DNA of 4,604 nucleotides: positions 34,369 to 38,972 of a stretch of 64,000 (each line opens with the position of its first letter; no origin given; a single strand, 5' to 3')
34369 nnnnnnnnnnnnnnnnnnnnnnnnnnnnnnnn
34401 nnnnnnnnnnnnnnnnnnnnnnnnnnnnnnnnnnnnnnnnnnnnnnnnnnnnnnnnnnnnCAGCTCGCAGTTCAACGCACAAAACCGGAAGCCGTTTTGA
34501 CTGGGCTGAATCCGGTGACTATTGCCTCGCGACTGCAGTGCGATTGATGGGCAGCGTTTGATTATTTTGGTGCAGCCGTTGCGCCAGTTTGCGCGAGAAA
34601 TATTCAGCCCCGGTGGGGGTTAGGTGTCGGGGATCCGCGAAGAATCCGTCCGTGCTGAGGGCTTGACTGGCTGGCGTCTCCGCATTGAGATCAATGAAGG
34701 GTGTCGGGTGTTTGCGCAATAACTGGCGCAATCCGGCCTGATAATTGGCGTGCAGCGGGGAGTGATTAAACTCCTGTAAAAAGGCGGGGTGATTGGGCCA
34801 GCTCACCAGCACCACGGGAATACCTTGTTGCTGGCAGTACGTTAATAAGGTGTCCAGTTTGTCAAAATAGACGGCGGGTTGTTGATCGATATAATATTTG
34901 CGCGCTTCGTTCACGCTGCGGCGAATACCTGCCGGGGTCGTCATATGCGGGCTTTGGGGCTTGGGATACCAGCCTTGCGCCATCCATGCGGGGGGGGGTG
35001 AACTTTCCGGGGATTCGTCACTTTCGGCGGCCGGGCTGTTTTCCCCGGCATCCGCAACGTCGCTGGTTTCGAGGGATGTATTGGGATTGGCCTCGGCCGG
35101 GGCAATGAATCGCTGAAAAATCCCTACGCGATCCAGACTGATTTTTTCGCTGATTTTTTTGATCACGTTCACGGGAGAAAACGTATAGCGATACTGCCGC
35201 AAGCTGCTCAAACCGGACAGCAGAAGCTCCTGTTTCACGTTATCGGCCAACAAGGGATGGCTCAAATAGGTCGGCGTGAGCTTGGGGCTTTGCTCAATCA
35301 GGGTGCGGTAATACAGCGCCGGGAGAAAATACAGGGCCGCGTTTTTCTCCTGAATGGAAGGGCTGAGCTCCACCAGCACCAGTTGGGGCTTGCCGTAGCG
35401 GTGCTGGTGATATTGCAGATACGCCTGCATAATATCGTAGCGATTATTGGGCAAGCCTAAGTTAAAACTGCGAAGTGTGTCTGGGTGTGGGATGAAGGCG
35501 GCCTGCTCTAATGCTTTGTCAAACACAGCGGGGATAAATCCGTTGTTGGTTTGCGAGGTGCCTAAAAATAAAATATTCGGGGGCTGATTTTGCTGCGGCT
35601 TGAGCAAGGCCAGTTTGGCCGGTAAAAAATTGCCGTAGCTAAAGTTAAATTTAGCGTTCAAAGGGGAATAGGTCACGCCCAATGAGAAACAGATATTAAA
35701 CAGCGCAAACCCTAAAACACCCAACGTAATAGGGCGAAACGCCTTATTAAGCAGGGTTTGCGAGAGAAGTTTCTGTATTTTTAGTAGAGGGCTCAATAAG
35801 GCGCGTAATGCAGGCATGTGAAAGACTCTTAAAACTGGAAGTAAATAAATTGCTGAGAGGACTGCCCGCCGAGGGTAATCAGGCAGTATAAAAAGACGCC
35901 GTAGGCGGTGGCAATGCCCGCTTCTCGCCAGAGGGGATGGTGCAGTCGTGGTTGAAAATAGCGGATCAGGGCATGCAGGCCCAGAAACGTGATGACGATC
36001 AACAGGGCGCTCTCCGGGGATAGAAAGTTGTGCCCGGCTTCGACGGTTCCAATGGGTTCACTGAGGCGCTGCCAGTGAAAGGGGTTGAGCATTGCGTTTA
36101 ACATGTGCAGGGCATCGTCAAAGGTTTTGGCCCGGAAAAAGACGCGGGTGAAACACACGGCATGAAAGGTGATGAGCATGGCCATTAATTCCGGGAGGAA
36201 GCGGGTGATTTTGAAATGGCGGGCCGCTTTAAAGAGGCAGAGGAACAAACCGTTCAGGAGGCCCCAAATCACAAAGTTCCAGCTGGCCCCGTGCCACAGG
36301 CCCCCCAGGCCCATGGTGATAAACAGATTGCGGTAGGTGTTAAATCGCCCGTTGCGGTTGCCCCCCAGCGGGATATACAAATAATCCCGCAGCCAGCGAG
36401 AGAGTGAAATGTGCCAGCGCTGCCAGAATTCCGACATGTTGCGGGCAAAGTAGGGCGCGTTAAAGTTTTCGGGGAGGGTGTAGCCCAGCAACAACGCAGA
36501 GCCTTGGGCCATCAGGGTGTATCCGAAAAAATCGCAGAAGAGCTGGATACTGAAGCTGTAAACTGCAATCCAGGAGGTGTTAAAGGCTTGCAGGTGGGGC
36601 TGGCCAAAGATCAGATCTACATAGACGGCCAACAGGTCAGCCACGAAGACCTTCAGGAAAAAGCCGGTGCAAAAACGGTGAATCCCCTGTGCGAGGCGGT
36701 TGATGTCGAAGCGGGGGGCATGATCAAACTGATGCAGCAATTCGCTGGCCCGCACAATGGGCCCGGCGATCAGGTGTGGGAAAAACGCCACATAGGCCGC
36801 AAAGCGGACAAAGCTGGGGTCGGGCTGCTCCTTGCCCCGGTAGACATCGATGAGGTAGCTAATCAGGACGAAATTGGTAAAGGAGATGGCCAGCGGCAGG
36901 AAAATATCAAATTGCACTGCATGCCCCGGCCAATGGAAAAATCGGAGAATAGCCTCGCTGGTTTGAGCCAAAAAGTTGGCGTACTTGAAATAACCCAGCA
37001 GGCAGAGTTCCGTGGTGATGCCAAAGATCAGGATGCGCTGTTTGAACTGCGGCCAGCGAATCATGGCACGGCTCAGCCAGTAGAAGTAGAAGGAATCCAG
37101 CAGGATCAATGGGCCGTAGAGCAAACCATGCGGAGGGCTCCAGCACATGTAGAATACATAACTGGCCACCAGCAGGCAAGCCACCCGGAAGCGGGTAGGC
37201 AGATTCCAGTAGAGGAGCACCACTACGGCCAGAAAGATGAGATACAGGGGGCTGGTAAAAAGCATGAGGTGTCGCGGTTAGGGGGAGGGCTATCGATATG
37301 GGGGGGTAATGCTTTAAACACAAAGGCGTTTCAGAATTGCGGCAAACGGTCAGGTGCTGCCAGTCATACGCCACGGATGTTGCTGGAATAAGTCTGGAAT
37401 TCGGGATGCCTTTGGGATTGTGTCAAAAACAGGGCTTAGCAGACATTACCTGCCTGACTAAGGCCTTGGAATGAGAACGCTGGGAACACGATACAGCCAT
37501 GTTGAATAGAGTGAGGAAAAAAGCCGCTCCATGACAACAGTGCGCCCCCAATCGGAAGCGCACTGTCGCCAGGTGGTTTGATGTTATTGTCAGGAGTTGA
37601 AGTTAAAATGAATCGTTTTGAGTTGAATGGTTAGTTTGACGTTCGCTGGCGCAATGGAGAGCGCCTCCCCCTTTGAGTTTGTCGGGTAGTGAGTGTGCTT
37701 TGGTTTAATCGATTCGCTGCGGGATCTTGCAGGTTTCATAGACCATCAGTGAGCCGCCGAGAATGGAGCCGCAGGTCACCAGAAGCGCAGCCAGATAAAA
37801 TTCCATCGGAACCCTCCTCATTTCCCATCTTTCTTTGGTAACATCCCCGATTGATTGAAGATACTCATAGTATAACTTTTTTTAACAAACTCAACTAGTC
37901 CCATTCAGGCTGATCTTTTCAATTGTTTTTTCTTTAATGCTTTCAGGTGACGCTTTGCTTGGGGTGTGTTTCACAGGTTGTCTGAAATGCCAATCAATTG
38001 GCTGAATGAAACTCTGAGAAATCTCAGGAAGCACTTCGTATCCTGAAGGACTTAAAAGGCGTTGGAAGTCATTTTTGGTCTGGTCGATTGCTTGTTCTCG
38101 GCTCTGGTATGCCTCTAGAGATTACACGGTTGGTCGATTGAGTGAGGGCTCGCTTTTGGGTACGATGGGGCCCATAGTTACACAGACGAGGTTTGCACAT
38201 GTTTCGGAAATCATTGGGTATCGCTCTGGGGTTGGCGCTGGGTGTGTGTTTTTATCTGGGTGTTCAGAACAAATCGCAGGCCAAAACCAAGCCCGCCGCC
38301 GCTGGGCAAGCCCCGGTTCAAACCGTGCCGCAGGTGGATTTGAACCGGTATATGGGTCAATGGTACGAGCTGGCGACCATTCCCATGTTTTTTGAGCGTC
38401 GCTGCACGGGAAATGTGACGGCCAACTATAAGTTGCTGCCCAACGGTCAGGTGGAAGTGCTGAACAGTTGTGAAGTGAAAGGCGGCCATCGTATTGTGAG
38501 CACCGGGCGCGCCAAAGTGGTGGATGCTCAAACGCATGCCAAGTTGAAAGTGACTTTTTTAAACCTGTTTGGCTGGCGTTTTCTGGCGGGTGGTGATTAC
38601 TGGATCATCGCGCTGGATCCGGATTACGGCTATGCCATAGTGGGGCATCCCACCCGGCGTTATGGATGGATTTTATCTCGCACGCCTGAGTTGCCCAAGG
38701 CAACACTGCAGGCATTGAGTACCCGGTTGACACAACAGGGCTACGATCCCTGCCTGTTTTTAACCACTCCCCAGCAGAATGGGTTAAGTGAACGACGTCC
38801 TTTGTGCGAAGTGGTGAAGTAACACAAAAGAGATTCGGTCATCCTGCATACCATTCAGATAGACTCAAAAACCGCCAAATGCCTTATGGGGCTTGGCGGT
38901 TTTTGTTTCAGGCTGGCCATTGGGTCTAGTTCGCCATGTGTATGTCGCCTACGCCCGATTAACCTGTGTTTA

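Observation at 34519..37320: MBOAT plus SGNH-like acylation module carrying a C9 tract inside the SGNH gene and a G7 tract in the operon promoter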

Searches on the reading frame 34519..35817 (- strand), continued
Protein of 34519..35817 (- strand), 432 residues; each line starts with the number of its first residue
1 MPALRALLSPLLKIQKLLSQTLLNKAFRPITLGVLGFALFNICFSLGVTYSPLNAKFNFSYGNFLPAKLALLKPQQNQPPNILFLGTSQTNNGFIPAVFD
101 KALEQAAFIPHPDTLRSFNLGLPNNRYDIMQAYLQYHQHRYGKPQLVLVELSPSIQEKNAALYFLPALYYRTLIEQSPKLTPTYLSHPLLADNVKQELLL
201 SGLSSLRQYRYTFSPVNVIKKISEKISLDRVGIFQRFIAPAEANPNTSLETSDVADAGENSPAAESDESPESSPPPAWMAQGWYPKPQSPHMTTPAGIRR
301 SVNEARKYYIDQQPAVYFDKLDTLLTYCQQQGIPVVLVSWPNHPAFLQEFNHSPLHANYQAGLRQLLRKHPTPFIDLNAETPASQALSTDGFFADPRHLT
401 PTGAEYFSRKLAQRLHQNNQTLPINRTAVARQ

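Call 34: fold_search(model_id=the predicted structure, library=pdb)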
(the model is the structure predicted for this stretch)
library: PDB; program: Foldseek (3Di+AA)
matches with E <= 10: 989; with E <= 0.001: 0
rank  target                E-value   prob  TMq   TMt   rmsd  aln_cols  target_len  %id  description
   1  8a2n_A                2.7e-03  1.00  0.31  0.43  12.9       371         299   13  Structure of crocagin biosynthetic protein CgnD (released 2023-02-22)
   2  8a2n_B                3.2e-03  1.00  0.17  0.24   8.4       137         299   19  Structure of crocagin biosynthetic protein CgnD (released 2023-02-22)
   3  9hi5_B                4.6e-03  1.00  0.29  0.53  10.4       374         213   10  Structure of scaffold FI6-focused design_02 (released 2025-12-03)
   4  3bma_E                5.4e-03  0.99  0.37  0.40  12.5       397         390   13  Crystal structure of D-alanyl-lipoteichoic acid synthetase from Streptococcus pneumoniae R6 (released 2007-12-25)
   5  4iyj_B                7.0e-03  1.00  0.30  0.55  10.4       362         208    9  Crystal structure of a putative acylhydrolase (BACUNI_03406) from Bacteroides uniformis ATCC 8492 at 1.37 A resolution (released 2013-03-06)
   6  4iyj_A                7.0e-03  1.00  0.29  0.54  11.0       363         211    9  Crystal structure of a putative acylhydrolase (BACUNI_03406) from Bacteroides uniformis ATCC 8492 at 1.37 A resolution (released 2013-03-06)
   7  3bma_B                7.4e-03  0.99  0.34  0.37  13.6       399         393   13  Crystal structure of D-alanyl-lipoteichoic acid synthetase from Streptococcus pneumoniae R6 (released 2007-12-25)
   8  4ppy_A                9.2e-03  1.00  0.28  0.52  10.7       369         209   10  Crystal structure of a putative acylhydrolase (BF3764) from Bacteroides fragilis NCTC 9343 at 2.00 A resolution (released 2014-04-02)
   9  1yzf                  1.1e-02  1.00  0.28  0.55   8.9       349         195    9  Crystal structure of the lipase/acylhydrolase from Enterococcus faecalis (released 2005-04-12)
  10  3bma_C                1.2e-02  0.98  0.33  0.36  13.2       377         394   13  Crystal structure of D-alanyl-lipoteichoic acid synthetase from Streptococcus pneumoniae R6 (released 2007-12-25)
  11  9hi5_C                1.4e-02  0.99  0.29  0.55  10.3       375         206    9  Structure of scaffold FI6-focused design_02 (released 2025-12-03)
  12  7br2_C                1.6e-02  0.87  0.13  0.13   9.2       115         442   16  BT4096 a gut microbial diltiazem-metabolizing enzyme (released 2020-05-06)
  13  7br2_B                1.7e-02  0.82  0.13  0.13   9.1       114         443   16  BT4096 a gut microbial diltiazem-metabolizing enzyme (released 2020-05-06)
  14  4ppy_B                2.0e-02  0.99  0.28  0.52  11.1       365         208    9  Crystal structure of a putative acylhydrolase (BF3764) from Bacteroides fragilis NCTC 9343 at 2.00 A resolution (released 2014-04-02)
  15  9hi4_D                2.1e-02  0.99  0.28  0.52  10.4       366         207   10  Structure of FI6-focused design_03 scaffold in complex with FI6-Fab (released 2025-12-03)
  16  3bma_D                2.1e-02  0.95  0.36  0.39  13.0       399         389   13  Crystal structure of D-alanyl-lipoteichoic acid synthetase from Streptococcus pneumoniae R6 (released 2007-12-25)
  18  3bma_A                2.6e-02  0.94  0.34  0.37  14.7       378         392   12  Crystal structure of D-alanyl-lipoteichoic acid synthetase from Streptococcus pneumoniae R6 (released 2007-12-25)
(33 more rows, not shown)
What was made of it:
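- On Bacterial MBOAT-SGNH envelope acyltransferase pairs (PatA/PatB paradigm): Weak Foldseek matches that include SGNH esterases and DltD (call 34).
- Closest known: DltB/DltX/DltD D-alanylation of teichoic acids. Same: DltD is the best full-length structural match to the partner (3bma, TM 0.37-0.40, call 34).
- Tried and rejected: Whole-chain TM-scores are low because the model includes membrane helices and a disordered linker (call 34).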

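Call 44: find_related_loci(query=A1, collection=metagenome_contigs, flank=2500)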
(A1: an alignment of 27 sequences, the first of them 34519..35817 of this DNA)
Query A1 (432 aa) in metagenome_contigs; peptide patterns used: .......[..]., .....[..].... (x = any residue, [..] = any of these).
281 stretches matched a pattern; 10 encode a relative of the query (tblastn E <= 1e-3); 10 distinct loci.
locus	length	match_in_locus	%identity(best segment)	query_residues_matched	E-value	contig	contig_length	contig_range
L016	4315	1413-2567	62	12-417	2e-165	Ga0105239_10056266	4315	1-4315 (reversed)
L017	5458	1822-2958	62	18-417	7e-160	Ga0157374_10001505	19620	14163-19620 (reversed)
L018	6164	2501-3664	65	20-415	2e-158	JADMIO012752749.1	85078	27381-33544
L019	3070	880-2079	51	18-431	5e-132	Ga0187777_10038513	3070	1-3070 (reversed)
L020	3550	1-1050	59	41-415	2e-120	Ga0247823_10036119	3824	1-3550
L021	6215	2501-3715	47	24-419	8e-112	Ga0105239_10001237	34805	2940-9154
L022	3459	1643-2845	47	25-419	2e-113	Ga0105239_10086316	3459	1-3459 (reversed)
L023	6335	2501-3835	43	20-419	3e-108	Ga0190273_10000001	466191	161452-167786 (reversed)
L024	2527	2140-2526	64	20-156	6e-50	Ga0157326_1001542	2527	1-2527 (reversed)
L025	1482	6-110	54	391-429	4e-6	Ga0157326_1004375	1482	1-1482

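Call 50: search_protein_families(library=pfam, alignment_id=A1, max_evalue=0.01)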
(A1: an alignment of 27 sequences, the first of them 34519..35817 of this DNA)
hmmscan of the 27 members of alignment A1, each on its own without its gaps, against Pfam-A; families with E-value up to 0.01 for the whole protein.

A. member 1, window:34519-35817:- (432 aa): 2 families
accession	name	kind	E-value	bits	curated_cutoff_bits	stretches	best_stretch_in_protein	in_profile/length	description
PF13472.12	Lipase_GDSL_2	-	0.00023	22.1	32.9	1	315-405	82-177/178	GDSL-like Lipase/Acylhydrolase family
PF16822.11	ALGX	-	0.00027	21.1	26.5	1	330-426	41-141/268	SGNH hydrolase-like domain, acetyltransferase AlgX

B. families by the number of members that match (of 27 scanned): 4 families
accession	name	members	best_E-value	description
PF07611.17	DUF1574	24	3.1e-09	Protein of unknown function (DUF1574)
PF13472.12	Lipase_GDSL_2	12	2.7e-05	GDSL-like Lipase/Acylhydrolase family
PF16822.11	ALGX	6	6e-05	SGNH hydrolase-like domain, acetyltransferase AlgX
PF04914.18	DltD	4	0.00018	DltD protein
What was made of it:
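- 34519..35817 (-): Membrane-anchored SGNH-like partner (432 aa), DUF1574/LB_356 family; predicted triad Ser88 (GTSQT), Asp395 and His398 (DPRH). 24 of 27 family members hit PF07611 DUF1574 (call 50).
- On AlgX/AlgJ family: 6 of 27 homologues give weak hits (call 50).
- On DUF1574 / LB_356 family: PF07611 hits 24 of 27 family members, best 3.1e-09, though not the window protein itself at E<=0.01 in the local Pfam copy (call 50).
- Closest known: DltB/DltX/DltD D-alanylation of teichoic acids. Same: 4 of 27 family members give weak DltD Pfam hits (call 50).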

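Call 62: find_encoding_contigs(protein=P0071, flank=10000, max_places=6)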
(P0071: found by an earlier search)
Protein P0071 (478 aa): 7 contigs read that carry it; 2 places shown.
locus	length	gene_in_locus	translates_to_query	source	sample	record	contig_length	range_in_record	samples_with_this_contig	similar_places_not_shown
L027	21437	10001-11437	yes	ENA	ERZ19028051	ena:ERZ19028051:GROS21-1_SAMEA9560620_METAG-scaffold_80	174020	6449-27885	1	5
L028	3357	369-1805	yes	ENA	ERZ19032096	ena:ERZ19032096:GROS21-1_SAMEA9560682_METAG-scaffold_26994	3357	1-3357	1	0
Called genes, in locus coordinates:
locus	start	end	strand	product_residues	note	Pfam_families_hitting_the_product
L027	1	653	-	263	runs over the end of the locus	-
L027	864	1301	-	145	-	PF13279:4HBT_2, PF03061:4HBT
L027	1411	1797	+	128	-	-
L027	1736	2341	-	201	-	-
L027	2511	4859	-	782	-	PF14938:SNAP (faint), PF00515:TPR_1 (faint), PF07719:TPR_2 (faint), PF13176:TPR_7 (faint), PF13181:TPR_8 (faint), PF13424:TPR_12, PF24885:TPR_NPHP3 (weak), PF13424:TPR_12 (weak), +1 more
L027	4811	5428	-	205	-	-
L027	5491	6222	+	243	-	PF02527:GidB, PF13847:Methyltransf_31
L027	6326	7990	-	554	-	PF11741:AMIN (weak)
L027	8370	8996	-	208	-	PF08212:Lipocalin_2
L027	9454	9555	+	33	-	-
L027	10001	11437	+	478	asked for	PF03062:MBOAT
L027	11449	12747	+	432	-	PF27429:LB_356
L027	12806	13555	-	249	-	PF02678:Pirin, PF17954:Pirin_C_2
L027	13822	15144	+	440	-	PF13738:Pyr_redox_3 (faint), PF01266:DAO (faint), PF01494:FAD_binding_3 (faint), PF03486:HI0933_like (faint), PF07992:Pyr_redox_2, PF13450:NAD_binding_8 (weak), PF00070:Pyr_redox, PF22366:NDH2_C, +1 more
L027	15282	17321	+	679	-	PF03924:CHASE (faint), PF00512:HisKA, PF02518:HATPase_c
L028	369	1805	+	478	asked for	PF03062:MBOAT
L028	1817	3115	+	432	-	PF27429:LB_356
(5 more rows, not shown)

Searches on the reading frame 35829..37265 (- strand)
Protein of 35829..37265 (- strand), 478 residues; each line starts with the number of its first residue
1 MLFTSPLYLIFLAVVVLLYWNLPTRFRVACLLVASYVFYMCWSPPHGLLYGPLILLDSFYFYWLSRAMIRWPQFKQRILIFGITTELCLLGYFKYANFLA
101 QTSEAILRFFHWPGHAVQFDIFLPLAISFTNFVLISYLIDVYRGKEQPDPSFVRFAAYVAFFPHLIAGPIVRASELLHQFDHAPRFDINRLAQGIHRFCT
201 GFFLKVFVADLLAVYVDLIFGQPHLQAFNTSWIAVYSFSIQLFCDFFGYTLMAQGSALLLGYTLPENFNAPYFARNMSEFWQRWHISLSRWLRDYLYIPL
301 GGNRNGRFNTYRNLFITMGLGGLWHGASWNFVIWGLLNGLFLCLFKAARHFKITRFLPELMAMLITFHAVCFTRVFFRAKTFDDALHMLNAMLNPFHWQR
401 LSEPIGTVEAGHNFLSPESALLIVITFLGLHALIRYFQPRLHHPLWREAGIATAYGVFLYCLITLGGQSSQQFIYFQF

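Call 3: search_protein_families(library=pfam, proteins=[window:35829-37265:-], max_evalue=0.01)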
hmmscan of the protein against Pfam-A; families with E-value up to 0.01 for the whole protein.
window:35829-37265:- (478 aa): 1 family
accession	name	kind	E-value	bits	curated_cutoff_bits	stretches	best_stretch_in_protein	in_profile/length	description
PF03062.24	MBOAT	-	2.9e-34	119.3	27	1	81-351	14-300/337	MBOAT, membrane-bound O-acyltransferase family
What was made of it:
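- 35829..37265 (-): MBOAT acyltransferase gene (478 aa), PatA/AlgI type, with catalytic-type His285 in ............. Pfam MBOAT 2.9e-34 (call 3).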

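Call 4: search_protein_families(library=ncbifam, proteins=[window:35829-37265:-], max_evalue=0.01)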
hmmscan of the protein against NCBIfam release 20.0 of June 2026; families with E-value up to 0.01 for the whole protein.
window:35829-37265:- (478 aa): 1 family
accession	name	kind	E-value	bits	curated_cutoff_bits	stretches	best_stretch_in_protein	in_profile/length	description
TIGR04091.1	LTA_dltB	equivalog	3.5e-46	158.1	375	1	120-378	106-377/380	D-alanyl-lipoteichoic acid biosynthesis protein DltB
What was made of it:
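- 35829..37265 (-): NCBIfam DltB scores 158 bits, far below the 375 cut-off (call 4).
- On Dlt D-alanylation system: TIGR04091 scores 158 bits against a cut-off of 375 (call 4).
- Closest known: DltB/DltX/DltD D-alanylation of teichoic acids. Different: The NCBIfam DltB score of 158 is far below the 375 cut-off (call 4).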

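Call 28: find_encoding_contigs(protein=window:35829-37265:-, flank=3000, max_places=10)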
Protein window:35829-37265:- (478 aa): 10 contigs read that carry it; 1 place shown.
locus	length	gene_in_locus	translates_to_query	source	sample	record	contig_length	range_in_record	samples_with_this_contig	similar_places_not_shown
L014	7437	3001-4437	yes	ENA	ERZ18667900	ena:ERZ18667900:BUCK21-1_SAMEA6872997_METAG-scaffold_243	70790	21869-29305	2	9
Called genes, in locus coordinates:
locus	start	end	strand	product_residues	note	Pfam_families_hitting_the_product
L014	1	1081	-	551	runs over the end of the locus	PF11741:AMIN (weak)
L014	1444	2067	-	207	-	PF08212:Lipocalin_2, PF00061:Lipocalin (weak)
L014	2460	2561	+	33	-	-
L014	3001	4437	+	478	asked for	PF03062:MBOAT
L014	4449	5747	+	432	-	PF27429:LB_356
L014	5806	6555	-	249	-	PF02678:Pirin, PF17954:Pirin_C_2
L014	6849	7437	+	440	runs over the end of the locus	PF13738:Pyr_redox_3 (faint), PF01266:DAO (faint), PF01494:FAD_binding_3 (faint), PF03486:HI0933_like (faint), PF07992:Pyr_redox_2, PF13450:NAD_binding_8 (weak), PF00070:Pyr_redox, PF22366:NDH2_C, +1 more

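Call 37: search_solved_structures(query=window:35829-37265:-, max_evalue=0.001)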
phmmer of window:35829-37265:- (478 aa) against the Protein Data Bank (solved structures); distinct sequences matched with E-value up to 0.001: 5.
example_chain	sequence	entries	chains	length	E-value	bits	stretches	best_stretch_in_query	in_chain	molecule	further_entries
6bug_C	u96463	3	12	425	2.9e-26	95.8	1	125-347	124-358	D-alanyl transfer protein DltB | Integral membrane protein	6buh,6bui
8jem_A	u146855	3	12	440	4e-26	95.4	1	125-347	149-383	Teichoic acid D-alanyltransferase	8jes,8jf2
7q1u_A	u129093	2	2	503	2.5e-08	36.6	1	148-362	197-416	Protein-cysteine N-palmitoyltransferase HHAT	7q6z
7mhy_A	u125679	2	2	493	3.5e-07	32.9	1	151-361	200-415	Protein-cysteine N-palmitoyltransferase HHAT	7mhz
7urf_A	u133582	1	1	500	8.3e-06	28.3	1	151-361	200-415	Protein-cysteine N-palmitoyltransferase HHAT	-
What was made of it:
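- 35829..37265 (-): DltB structures 6bug/8jem at E 3e-26 over residues 125-347 (call 37).
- On Bacterial MBOAT-SGNH envelope acyltransferase pairs (PatA/PatB paradigm): Aligns to DltB structures at E 3e-26 (call 37).
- Closest known: DltB/DltX/DltD D-alanylation of teichoic acids. Same: DltB is the nearest solved MBOAT (E 3e-26, call 37).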

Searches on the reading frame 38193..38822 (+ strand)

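Call 3: search_protein_families(library=pfam, proteins=[window:38193-38822:+], max_evalue=0.01)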
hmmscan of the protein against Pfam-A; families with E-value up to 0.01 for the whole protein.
window:38193-38822:+ (209 aa): 2 families
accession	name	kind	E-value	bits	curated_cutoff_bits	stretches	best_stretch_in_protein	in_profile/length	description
PF08212.18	Lipocalin_2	-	5.7e-46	156.5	24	1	48-194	1-146/146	Lipocalin-like domain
PF00061.29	Lipocalin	-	9.9e-06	26.2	23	1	55-185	2-134/145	Lipocalin / cytosolic fatty-acid binding protein family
